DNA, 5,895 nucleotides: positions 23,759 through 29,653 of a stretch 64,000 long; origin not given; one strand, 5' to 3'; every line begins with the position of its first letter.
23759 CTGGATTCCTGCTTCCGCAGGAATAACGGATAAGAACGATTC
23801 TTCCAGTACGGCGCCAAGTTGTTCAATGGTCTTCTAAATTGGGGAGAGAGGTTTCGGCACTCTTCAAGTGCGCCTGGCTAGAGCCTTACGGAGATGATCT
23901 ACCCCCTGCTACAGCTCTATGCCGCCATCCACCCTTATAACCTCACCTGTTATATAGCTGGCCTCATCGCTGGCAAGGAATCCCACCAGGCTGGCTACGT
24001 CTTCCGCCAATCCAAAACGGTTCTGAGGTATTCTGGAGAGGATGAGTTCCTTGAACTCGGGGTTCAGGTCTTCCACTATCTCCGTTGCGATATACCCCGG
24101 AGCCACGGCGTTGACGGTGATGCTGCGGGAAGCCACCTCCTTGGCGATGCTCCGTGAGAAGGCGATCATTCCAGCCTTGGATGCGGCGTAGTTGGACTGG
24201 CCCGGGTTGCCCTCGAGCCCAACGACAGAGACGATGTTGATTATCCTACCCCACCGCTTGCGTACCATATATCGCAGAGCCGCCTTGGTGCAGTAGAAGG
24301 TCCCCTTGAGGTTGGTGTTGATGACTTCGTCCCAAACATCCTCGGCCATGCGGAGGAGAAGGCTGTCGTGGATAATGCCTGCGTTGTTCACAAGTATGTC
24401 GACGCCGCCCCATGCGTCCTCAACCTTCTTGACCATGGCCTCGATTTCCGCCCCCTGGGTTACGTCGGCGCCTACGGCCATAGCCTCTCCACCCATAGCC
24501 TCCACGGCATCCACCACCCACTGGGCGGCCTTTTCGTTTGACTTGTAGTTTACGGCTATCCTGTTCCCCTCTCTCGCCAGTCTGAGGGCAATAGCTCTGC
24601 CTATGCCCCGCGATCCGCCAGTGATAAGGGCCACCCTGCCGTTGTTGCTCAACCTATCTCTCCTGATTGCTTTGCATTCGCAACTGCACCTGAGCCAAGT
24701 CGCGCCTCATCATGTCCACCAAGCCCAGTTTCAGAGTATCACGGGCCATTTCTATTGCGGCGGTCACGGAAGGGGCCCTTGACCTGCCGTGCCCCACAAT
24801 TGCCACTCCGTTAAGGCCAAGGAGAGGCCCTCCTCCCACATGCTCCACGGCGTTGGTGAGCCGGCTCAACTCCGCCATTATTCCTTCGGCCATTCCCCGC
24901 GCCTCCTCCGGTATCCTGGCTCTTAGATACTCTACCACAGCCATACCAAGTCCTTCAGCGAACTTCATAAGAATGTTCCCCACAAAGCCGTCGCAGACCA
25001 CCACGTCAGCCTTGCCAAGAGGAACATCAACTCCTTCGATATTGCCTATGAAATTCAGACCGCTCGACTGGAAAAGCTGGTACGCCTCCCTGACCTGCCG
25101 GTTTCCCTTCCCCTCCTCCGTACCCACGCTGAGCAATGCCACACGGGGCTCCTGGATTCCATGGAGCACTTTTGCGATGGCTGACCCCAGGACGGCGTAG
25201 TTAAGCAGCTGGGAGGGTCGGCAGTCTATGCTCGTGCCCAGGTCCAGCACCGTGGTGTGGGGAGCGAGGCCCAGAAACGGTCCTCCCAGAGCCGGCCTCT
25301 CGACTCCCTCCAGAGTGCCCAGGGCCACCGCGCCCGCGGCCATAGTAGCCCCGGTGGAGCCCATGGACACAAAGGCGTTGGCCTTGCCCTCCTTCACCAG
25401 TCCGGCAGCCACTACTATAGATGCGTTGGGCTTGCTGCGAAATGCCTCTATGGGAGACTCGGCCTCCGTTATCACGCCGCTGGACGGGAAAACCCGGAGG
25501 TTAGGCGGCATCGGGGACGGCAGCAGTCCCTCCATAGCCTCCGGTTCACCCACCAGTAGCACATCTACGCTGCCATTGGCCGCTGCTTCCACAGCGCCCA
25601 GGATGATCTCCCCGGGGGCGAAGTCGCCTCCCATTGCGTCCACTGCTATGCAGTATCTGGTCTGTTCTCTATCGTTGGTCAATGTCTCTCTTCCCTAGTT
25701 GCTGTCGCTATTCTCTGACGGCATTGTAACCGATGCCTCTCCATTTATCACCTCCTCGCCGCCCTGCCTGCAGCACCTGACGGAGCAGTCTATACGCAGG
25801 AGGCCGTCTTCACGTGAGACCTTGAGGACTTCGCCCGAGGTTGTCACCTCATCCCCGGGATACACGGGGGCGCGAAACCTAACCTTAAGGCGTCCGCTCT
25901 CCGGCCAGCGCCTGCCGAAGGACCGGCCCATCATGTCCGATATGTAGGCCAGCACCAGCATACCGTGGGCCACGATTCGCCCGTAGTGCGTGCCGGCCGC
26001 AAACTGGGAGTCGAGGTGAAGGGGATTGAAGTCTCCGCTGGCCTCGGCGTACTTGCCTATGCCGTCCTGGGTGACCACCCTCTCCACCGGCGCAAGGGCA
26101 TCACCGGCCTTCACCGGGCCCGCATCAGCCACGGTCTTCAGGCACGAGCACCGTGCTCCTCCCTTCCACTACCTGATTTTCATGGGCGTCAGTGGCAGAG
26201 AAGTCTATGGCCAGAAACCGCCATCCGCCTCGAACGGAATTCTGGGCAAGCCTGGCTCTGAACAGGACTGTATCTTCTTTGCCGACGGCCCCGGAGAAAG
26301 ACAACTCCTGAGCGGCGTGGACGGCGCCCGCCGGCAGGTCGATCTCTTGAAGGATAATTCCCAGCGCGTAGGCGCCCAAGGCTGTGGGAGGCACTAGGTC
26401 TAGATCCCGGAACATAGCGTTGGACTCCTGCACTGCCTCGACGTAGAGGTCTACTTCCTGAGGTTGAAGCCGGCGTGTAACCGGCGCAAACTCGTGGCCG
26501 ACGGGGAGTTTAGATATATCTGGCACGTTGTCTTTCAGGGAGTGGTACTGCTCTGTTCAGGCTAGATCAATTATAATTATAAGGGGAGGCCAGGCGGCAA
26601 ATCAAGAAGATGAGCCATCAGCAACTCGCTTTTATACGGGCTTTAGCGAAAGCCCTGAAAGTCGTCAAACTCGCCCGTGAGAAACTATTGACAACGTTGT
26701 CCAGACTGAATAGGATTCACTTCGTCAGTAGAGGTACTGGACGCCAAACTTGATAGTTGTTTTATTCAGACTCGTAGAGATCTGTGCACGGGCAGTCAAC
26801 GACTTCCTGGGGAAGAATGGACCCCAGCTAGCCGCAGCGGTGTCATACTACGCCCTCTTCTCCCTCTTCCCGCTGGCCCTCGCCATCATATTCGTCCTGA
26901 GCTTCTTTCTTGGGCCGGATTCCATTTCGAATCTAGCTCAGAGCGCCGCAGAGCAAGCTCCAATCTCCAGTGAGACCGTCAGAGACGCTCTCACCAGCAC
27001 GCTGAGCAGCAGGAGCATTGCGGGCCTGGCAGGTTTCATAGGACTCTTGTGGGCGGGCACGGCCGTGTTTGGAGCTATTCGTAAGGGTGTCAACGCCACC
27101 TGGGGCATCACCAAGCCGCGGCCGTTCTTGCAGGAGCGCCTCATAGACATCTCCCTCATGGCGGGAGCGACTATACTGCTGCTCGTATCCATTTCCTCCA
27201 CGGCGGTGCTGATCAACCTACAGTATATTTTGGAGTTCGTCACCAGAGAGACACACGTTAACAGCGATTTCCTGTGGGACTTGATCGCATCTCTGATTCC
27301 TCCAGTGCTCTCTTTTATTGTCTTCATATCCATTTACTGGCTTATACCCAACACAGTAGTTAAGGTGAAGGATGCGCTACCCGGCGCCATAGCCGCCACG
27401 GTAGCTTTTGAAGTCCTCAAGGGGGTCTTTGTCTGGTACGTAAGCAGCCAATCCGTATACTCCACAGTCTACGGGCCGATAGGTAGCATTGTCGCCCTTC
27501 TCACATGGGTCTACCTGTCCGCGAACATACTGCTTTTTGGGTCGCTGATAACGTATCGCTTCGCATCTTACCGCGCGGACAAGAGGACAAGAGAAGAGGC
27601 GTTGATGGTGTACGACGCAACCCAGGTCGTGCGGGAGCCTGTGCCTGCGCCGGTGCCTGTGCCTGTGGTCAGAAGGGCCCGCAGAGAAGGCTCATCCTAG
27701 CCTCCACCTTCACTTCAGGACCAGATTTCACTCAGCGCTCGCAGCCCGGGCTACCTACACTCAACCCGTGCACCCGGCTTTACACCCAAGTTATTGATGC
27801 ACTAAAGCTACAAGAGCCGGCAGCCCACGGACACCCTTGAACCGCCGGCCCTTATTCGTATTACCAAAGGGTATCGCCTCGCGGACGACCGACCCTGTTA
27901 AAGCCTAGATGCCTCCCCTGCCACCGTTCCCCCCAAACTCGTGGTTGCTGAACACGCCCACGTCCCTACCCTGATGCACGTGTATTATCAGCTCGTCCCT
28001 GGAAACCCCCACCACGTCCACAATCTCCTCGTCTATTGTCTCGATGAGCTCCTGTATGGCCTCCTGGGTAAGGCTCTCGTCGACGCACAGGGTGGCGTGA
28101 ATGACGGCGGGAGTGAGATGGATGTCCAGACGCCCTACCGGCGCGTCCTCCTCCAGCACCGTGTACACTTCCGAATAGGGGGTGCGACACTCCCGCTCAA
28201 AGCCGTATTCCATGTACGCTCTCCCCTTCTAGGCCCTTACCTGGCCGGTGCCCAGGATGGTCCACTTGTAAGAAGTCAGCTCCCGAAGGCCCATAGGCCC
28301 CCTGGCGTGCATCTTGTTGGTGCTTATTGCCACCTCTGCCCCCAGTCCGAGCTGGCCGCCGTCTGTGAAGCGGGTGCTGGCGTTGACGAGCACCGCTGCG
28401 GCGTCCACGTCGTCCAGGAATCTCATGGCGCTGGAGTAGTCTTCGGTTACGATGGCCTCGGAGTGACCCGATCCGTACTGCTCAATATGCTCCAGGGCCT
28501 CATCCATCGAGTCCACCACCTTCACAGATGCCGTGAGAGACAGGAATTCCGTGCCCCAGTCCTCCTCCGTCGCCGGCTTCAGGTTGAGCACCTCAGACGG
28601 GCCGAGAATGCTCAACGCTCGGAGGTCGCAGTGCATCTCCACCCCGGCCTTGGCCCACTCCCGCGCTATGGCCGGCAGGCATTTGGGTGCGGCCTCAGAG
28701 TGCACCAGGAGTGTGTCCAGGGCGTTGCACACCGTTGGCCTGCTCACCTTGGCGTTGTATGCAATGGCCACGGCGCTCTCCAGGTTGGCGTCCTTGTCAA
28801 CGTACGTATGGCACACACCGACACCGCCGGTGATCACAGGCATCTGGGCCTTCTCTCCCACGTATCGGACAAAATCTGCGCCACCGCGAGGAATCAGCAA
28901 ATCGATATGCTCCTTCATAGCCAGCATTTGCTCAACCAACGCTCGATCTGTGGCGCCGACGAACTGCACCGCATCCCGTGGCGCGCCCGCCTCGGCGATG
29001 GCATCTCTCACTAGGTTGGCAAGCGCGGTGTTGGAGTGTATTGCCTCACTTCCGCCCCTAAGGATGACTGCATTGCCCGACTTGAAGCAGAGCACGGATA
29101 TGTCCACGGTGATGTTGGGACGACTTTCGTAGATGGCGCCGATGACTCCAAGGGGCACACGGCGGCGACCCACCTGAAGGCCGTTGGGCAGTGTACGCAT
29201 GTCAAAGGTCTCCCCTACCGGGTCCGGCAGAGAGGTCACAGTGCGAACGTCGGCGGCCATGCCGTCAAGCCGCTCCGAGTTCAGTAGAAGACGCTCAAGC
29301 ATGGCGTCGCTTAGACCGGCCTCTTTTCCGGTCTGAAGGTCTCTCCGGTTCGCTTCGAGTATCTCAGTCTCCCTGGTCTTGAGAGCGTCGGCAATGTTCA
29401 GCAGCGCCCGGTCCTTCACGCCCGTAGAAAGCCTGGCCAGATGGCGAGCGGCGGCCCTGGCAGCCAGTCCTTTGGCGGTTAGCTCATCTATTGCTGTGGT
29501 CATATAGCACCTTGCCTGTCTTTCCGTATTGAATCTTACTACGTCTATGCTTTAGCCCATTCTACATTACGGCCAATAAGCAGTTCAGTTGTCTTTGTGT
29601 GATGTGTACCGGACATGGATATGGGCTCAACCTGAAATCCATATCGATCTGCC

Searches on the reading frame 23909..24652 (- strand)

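Call 71: search_protein_families(library=pfam, proteins=[window:23909-24652:-], max_evalue=0.0001)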
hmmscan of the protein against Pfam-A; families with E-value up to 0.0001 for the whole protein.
window:23909-24652:- (247 aa): 3 families
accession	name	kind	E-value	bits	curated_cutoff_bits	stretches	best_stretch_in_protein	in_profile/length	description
PF13561.12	adh_short_C2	-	8e-66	222.4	27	1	15-245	6-235/236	Enoyl-(Acyl carrier protein) reductase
PF00106.31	adh_short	-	2.2e-64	217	26.6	1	6-198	1-192/195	short chain dehydrogenase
PF08659.16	KR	-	1.2e-19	71.4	22.6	1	8-171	3-165/180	KR domain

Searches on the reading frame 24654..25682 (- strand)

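Call 71: search_protein_families(library=pfam, proteins=[window:24654-25682:-], max_evalue=0.0001)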
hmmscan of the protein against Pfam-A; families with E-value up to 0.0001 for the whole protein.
window:24654-25682:- (342 aa): 1 family
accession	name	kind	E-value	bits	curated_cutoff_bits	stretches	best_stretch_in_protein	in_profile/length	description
PF02504.20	FA_synthesis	-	8.1e-82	275.3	29.1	1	12-321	3-321/324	Fatty acid synthesis protein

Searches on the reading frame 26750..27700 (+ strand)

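Call 71: search_protein_families(library=pfam, proteins=[window:26750-27700:+], max_evalue=0.0001)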
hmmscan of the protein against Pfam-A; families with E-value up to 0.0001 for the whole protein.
window:26750-27700:+ (316 aa): 1 family
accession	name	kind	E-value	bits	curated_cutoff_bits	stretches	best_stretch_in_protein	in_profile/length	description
PF03631.20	Virul_fac_BrkB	-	4.4e-56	190.8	33.7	1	22-272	3-256/259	Virulence factor BrkB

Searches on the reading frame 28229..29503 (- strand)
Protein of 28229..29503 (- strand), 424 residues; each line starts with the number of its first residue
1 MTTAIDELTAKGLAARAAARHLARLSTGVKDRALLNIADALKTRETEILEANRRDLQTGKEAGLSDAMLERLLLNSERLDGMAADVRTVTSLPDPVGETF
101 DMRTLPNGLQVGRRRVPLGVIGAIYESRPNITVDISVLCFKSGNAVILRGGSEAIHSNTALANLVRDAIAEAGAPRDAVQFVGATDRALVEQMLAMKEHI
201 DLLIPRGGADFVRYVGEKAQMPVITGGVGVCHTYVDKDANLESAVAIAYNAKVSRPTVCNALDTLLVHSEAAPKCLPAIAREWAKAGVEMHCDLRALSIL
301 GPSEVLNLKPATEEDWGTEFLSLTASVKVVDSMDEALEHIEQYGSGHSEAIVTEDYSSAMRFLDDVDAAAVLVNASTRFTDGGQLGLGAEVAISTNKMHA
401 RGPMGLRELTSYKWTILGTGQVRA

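Call 71: search_protein_families(library=pfam, proteins=[window:28229-29503:-], max_evalue=0.0001)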
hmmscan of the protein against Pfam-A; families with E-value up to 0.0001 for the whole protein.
window:28229-29503:- (424 aa): 1 family
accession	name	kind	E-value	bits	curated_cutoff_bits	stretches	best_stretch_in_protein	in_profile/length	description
PF00171.27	Aldedh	-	5.3e-23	81.7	23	1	14-288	37-298/461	Aldehyde dehydrogenase family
